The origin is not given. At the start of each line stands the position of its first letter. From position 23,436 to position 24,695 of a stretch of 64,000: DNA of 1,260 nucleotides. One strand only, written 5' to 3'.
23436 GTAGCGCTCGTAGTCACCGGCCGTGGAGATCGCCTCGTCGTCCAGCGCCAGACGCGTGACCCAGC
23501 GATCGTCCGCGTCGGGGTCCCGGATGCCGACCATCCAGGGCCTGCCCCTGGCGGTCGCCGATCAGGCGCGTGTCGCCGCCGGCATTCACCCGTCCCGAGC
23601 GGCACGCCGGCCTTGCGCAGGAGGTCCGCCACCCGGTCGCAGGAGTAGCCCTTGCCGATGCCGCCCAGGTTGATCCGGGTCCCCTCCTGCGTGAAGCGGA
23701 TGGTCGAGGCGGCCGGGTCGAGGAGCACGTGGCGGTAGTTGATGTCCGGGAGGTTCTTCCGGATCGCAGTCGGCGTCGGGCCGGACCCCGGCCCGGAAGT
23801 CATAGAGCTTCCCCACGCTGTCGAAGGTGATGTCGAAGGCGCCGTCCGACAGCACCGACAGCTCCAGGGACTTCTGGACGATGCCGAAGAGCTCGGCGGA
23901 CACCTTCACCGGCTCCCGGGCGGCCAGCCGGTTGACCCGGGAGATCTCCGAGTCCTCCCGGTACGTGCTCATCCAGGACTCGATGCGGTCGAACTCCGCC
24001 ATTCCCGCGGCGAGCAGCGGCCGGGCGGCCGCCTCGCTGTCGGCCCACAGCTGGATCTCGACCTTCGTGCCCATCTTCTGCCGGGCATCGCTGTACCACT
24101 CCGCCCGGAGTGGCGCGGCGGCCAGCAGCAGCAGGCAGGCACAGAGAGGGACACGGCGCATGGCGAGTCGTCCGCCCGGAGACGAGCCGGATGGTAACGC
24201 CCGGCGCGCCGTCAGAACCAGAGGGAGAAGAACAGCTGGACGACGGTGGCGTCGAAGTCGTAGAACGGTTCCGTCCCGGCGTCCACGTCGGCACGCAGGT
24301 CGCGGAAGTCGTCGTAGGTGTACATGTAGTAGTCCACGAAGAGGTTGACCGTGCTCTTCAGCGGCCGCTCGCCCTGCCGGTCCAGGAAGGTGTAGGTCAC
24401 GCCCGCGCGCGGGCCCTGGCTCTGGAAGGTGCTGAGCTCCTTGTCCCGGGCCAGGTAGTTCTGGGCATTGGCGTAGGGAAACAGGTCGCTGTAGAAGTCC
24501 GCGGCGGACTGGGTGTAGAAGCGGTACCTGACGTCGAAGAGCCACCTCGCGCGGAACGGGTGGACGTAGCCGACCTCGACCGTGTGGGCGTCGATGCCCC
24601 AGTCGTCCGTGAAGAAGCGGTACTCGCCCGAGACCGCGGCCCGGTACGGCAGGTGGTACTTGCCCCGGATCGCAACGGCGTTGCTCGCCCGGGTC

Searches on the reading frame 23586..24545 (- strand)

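Call 81: search_protein_families(library=pfam, proteins=[window:23586-24545:-], max_evalue=0.0001)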
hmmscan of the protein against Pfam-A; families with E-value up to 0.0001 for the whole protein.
window:23586-24545:- (319 aa): 1 family
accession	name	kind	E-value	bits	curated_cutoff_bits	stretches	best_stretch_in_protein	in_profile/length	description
PF02424.20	ApbE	-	3.2e-21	76.5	25.6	1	158-253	1-88/266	ApbE family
